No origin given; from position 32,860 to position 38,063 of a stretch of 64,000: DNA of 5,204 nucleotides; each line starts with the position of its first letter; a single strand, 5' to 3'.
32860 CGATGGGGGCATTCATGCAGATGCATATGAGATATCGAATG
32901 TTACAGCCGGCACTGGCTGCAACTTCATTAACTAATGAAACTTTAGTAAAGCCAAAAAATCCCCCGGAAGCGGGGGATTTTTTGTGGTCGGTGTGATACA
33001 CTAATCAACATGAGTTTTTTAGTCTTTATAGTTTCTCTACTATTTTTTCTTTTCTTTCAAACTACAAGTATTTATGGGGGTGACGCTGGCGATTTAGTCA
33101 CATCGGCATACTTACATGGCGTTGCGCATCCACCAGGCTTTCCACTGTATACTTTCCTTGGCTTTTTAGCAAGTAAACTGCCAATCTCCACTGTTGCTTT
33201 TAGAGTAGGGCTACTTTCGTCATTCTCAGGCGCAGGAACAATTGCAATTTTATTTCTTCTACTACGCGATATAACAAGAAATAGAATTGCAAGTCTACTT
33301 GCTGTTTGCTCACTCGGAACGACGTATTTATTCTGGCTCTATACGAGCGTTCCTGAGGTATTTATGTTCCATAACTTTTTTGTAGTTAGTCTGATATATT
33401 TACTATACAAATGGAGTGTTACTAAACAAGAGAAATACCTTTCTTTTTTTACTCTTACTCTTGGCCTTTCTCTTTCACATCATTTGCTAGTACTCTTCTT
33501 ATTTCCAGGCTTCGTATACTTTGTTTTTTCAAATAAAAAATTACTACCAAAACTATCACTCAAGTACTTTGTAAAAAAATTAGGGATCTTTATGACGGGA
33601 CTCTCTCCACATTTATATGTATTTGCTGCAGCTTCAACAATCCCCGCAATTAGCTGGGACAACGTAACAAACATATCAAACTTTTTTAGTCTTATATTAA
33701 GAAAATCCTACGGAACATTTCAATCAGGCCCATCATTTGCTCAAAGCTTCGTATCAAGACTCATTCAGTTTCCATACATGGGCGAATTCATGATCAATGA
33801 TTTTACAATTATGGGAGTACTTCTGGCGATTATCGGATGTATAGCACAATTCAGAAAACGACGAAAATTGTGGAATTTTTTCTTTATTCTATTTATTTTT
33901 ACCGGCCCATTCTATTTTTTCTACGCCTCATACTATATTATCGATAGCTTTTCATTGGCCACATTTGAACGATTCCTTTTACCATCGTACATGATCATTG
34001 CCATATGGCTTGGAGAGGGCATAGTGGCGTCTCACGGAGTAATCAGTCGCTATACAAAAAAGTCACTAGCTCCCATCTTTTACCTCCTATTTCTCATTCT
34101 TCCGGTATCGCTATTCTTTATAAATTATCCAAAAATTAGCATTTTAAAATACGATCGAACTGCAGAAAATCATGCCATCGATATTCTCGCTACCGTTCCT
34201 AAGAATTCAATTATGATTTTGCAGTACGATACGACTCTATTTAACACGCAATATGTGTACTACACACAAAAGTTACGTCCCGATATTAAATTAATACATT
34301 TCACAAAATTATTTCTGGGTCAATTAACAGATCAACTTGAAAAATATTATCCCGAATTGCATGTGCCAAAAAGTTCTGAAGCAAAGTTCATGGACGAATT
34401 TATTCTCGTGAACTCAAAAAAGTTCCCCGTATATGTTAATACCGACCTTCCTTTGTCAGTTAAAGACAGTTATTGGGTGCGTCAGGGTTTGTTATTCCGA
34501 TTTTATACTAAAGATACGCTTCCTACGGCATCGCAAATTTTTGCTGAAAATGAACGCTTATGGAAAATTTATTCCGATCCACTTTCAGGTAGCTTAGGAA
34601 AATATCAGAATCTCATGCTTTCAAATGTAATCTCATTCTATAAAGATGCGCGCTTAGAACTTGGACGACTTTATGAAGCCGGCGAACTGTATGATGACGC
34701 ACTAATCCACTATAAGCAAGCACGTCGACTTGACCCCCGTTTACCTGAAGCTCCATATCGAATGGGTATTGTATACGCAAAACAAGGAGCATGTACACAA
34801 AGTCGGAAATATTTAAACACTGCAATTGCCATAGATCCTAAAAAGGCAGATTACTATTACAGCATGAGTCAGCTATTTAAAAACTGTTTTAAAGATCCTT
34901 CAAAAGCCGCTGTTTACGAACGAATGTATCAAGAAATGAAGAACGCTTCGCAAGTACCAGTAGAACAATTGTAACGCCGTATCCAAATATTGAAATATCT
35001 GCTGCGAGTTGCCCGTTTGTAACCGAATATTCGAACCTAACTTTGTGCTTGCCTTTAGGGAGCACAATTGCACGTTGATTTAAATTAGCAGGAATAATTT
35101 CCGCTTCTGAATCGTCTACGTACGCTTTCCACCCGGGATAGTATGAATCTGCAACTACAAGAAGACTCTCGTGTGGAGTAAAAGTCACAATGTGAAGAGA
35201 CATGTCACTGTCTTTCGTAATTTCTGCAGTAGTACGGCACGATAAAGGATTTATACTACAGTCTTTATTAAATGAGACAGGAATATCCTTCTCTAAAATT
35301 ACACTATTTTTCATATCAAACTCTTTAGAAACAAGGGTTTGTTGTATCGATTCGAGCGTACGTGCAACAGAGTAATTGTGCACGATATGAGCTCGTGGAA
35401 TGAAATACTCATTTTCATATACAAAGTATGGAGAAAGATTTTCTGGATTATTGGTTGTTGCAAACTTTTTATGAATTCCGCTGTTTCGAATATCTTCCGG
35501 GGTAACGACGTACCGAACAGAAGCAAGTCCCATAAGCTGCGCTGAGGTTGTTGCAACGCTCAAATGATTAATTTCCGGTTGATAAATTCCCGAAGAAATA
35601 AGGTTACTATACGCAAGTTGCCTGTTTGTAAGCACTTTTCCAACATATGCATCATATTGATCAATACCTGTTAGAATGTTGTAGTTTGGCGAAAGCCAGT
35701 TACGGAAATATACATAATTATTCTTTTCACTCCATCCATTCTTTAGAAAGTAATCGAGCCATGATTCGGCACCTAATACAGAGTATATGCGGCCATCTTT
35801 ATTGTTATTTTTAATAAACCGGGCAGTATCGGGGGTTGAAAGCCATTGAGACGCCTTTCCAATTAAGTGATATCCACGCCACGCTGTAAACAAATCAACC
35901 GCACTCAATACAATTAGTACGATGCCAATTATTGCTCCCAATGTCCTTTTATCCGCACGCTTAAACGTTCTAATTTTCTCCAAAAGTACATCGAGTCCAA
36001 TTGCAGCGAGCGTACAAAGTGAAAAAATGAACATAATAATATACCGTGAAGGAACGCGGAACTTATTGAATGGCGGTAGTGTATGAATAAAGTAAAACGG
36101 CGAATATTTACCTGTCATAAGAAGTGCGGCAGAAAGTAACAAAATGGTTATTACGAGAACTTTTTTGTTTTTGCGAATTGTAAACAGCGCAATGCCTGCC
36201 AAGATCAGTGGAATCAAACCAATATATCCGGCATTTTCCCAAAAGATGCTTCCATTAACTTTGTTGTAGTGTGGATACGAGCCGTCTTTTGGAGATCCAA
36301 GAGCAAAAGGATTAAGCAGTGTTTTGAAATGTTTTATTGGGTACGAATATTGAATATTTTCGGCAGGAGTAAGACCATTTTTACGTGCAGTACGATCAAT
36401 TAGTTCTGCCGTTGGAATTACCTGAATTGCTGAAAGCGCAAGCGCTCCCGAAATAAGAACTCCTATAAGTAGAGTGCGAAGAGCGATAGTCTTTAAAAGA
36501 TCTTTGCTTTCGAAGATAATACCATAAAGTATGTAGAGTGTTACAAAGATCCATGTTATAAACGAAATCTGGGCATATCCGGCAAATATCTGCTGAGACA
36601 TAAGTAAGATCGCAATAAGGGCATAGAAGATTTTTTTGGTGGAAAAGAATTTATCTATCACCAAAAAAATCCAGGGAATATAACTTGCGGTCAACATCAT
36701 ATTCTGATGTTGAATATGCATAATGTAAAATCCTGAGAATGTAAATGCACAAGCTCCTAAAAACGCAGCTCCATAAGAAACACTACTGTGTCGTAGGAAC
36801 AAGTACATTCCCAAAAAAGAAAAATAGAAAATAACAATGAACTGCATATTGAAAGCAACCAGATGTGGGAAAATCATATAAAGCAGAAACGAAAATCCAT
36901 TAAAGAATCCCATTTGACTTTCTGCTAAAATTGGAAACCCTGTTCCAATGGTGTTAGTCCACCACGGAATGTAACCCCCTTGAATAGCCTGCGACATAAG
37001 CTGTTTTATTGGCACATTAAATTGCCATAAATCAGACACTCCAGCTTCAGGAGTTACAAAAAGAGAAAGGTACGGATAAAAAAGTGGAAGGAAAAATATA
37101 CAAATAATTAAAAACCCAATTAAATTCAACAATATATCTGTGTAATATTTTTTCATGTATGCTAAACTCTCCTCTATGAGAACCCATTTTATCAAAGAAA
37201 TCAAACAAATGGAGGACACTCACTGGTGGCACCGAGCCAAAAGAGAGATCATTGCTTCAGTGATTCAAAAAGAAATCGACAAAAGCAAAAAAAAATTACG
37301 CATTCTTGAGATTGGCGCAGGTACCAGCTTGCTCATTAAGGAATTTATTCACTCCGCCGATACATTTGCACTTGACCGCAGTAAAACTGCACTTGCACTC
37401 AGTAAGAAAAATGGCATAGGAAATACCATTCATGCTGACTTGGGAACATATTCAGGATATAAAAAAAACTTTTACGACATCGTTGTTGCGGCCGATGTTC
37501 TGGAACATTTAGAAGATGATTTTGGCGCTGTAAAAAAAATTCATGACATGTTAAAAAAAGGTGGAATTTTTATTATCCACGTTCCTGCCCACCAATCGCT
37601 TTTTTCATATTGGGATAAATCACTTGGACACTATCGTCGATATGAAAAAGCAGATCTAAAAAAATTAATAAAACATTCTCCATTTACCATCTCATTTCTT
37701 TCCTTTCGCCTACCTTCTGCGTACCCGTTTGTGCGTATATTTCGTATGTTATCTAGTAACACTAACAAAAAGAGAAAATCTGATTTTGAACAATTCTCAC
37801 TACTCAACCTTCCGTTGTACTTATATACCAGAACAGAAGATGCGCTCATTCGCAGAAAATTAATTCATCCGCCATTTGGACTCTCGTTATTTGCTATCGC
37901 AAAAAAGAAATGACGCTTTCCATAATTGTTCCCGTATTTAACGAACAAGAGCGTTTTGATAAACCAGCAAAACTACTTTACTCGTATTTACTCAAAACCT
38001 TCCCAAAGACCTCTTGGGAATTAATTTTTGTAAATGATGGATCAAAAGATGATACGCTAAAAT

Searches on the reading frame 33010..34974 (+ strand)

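Call 30: search_protein_families(library=pfam, proteins=[window:33010-34974:+])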
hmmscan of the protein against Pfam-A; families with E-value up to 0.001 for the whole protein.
window:33010-34974:+ (654 aa): 7 families
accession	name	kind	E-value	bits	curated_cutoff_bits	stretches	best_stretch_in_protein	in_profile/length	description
PF11028.14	TMEM260-like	-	3.4e-24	86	24.2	1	25-176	1-174/179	Protein O-mannosyl-transferase TMEM260-like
PF13414.12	TPR_11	-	3.2e-10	40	26.8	1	561-593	10-42/42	TPR repeat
PF07719.23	TPR_2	-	4.9e-06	26.7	27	0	549-577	5-33/34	Tetratricopeptide repeat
PF00515.34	TPR_1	-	8.5e-06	25.8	27.8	0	547-577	3-33/34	Tetratricopeptide repeat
PF14559.12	TPR_19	-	4.1e-05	24.3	25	1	561-622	7-68/68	Tetratricopeptide repeat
PF13432.12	TPR_16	-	0.00012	22.9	32.7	0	549-611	1-63/65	Tetratricopeptide repeat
PF13424.12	TPR_12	-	0.00019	22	30.1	0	548-575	48-75/77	Tetratricopeptide repeat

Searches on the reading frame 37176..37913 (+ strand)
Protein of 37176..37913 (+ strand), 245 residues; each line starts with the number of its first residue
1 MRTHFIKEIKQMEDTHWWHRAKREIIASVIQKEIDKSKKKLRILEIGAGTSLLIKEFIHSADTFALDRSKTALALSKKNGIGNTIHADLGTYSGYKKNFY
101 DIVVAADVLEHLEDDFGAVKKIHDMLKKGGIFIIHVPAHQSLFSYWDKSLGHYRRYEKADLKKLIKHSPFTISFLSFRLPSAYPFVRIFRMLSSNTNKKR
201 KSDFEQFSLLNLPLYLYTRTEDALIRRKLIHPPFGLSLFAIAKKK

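Call 31: search_protein_families(library=pfam, proteins=[window:37176-37913:+])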
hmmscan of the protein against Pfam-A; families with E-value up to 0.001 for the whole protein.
window:37176-37913:+ (245 aa): 5 families
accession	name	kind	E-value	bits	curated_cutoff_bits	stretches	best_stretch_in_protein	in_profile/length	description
PF08241.18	Methyltransf_11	-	5e-13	49.9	21.2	1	44-134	1-95/95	Methyltransferase domain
PF13489.12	Methyltransf_23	-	1.2e-12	48.3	27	1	18-168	2-157/164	Methyltransferase domain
PF08242.18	Methyltransf_12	-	2.8e-09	38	30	1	44-132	1-98/98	Methyltransferase domain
PF13847.12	Methyltransf_31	-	8e-09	35.8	27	1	38-143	2-119/145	Methyltransferase domain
PF13649.12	Methyltransf_25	-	4.6e-08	34.1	27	1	43-130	1-97/97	Methyltransferase domain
